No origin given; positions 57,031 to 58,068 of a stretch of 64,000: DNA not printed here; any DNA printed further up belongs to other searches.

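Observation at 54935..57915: Recent ~1.49-kb internal tandem duplication in the 2116-aa gene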

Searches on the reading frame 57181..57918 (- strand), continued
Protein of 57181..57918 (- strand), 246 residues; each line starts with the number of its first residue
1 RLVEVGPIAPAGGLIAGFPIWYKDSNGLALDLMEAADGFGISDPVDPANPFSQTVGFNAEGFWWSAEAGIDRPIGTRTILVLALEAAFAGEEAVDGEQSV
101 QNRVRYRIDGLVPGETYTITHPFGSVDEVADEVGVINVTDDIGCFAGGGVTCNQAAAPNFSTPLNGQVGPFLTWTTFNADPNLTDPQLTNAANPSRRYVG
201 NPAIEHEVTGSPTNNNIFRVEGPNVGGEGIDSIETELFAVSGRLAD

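Call 73: find_encoding_contigs(protein=P0227, flank=10000, max_places=1)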
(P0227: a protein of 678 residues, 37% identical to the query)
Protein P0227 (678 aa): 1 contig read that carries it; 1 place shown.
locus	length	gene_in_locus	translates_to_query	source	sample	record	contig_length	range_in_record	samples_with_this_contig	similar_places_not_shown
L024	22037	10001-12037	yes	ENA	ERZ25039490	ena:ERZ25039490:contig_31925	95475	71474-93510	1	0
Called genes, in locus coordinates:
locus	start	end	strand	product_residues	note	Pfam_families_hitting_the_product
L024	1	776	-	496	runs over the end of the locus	-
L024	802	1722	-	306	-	PF01842:ACT, PF00551:Formyl_trans_N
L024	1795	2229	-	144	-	PF00670:AdoHcyase_NAD, PF05221:AdoHcyase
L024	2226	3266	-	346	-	PF05221:AdoHcyase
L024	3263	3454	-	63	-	-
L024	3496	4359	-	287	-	PF00763:THF_DHG_CYH, PF02882:THF_DHG_CYH_C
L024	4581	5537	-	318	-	PF07730:HisKA_3, PF02518:HATPase_c (weak)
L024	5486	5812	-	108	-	-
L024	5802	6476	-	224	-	PF00072:Response_reg, PF00196:GerE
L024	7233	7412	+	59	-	-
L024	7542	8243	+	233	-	-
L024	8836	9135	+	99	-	-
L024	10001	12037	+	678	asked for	PF22352:K319L-like_PKD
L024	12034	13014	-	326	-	-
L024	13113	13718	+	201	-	PF00440:TetR_N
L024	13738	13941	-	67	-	-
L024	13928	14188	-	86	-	-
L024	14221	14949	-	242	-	PF06441:EHN, PF00561:Abhydrolase_1 (weak)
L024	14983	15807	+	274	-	PF08220:HTH_DeoR (faint), PF08279:HTH_11, PF19187:HTH_PafC (weak), PF13280:WYL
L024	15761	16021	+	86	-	PF25583:WCX (weak)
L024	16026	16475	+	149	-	PF00903:Glyoxalase, PF13669:Glyoxalase_4 (weak), PF18029:Glyoxalase_6 (weak)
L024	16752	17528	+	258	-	-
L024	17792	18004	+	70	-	-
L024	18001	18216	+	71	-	-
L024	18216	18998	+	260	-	-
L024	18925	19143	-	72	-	-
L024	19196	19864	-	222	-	PF04542:Sigma70_r2, PF08281:Sigma70_r4_2, PF04545:Sigma70_r4 (weak)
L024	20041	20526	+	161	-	PF02627:CMD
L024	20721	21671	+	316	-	PF12146:Hydrolase_4, PF00561:Abhydrolase_1, PF12697:Abhydrolase_6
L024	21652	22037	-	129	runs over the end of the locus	-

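Call 74: find_encoding_contigs(protein=P0254, flank=10000, max_places=1)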
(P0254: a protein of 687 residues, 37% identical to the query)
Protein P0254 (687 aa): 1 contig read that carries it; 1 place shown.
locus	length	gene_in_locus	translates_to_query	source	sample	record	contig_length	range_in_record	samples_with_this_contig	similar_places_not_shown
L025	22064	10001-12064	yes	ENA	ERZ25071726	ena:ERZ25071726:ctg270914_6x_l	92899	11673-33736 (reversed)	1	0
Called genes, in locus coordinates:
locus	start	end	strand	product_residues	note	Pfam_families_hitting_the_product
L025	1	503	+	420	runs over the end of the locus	PF03988:DUF347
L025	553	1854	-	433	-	PF00512:HisKA, PF02518:HATPase_c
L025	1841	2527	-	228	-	PF00072:Response_reg, PF00486:Trans_reg_C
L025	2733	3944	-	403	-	PF21783:YNCE, PF02239:Cytochrom_D1 (faint)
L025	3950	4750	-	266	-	PF01522:Polysacc_deac_1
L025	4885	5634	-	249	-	PF22564:HAAS (weak)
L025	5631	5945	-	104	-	PF03551:PadR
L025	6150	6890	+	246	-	PF16955:OFeT_1 (faint)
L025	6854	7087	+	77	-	-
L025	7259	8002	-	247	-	PF03649:UPF0014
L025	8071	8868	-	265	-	PF03988:DUF347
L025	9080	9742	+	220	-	PF00072:Response_reg, PF00196:GerE, PF04967:HTH_10 (faint)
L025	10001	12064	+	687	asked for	PF22352:K319L-like_PKD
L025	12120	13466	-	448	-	PF01794:Ferric_reduct, PF00175:NAD_binding_1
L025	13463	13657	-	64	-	-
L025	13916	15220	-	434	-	-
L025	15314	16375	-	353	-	PF13379:NMT1_2, PF09084:NMT1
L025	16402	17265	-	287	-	PF00528:BPD_transp_1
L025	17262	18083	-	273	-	PF00005:ABC_tran, PF13304:AAA_21 (faint)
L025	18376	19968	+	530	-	PF13581:HATPase_c_2 (faint), PF17203:sCache_3_2, PF14689:SPOB_a, PF02518:HATPase_c, PF13589:HATPase_c_3 (weak)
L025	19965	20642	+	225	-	PF00072:Response_reg, PF01022:HTH_5 (weak), PF01978:TrmB (weak), PF09339:HTH_IclR, PF12802:MarR_2, PF12840:HTH_20 (weak), PF13412:HTH_24 (weak), PF25213:HVO_A0261_N (weak)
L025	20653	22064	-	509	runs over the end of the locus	PF00672:HAMP, PF00512:HisKA, PF13581:HATPase_c_2 (weak), PF02518:HATPase_c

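Call 75: find_encoding_contigs(protein=P0251, flank=10000, max_places=1)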
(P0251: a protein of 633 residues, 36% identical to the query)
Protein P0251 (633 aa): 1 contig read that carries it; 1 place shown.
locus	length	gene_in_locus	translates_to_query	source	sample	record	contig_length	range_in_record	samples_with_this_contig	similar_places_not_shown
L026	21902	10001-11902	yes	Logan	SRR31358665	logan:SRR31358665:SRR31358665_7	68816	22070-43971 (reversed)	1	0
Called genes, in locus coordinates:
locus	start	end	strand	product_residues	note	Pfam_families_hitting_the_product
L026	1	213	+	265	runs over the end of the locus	PF00106:adh_short, PF08659:KR, PF13561:adh_short_C2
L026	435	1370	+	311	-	PF01368:DHH, PF02833:DHHA2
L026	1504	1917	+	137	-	PF00376:MerR, PF13411:MerR_1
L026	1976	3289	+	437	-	PF01595:CNNM, PF00571:CBS (weak), PF03471:CorC_HlyC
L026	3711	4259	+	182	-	PF04234:CopC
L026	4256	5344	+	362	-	PF05425:CopD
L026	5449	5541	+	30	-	-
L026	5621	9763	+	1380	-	PF07732:Cu-oxidase_3, PF07731:Cu-oxidase_2, PF07732:Cu-oxidase_3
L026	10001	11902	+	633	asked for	PF22352:K319L-like_PKD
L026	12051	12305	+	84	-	-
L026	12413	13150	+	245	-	PF20085:TGL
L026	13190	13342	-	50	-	PF26149:YuzK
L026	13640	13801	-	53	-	-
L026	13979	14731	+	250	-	PF00440:TetR_N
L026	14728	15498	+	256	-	PF04607:RelA_SpoT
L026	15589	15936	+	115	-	PF02583:Trns_repr_metal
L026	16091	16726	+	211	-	PF25425:YfjL_N (weak)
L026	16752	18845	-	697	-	PF09423:PhoD (weak)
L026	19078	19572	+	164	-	PF12724:Flavodoxin_5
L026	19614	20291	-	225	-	PF02586:SRAP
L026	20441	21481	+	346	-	PF21360:PylC-like_N (weak), PF15632:ATPgrasp_Ter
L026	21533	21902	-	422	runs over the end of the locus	PF07690:MFS_1, PF11700:ATG22, PF13347:MFS_2 (faint), PF07690:MFS_1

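Call 76: search_protein_families(library=ncbifam, proteins=[L026:5621-9763:+, L018:9118-13590:+], max_evalue=0.001)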
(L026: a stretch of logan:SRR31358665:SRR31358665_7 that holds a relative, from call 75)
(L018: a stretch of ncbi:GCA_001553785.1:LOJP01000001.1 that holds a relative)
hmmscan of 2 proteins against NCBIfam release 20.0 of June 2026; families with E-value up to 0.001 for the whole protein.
L026:5621-9763:+ (1380 aa): 5 families
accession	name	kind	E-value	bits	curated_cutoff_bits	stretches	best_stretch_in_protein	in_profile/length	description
NF041487.1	copper_ox_MnxG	equivalog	5.2e-81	272.3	3100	7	350-448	422-519/1894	manganese-oxidizing multicopper oxidase MnxG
TIGR01480.1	copper_res_A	subfamily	5.4e-16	58.2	478.95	1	566-667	74-164/593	copper resistance system multicopper oxidase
TIGR03388.1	ascorbase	equivalog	1e-12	47.6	614.8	1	570-667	33-123/542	L-ascorbate oxidase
TIGR02376.1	Cu_nitrite_red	equivalog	3.8e-05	23.2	296.3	0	571-689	61-168/326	copper-containing nitrite reductase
NF008205.1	PRK10965.1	equivalog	0.0009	18.2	525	0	136-181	78-123/529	multicopper oxidase CueO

L018:9118-13590:+ (1490 aa): 1 family
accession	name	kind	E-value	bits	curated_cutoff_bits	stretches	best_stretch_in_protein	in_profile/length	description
NF041487.1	copper_ox_MnxG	equivalog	1.5e-63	214.4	3100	4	454-566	418-523/1894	manganese-oxidizing multicopper oxidase MnxG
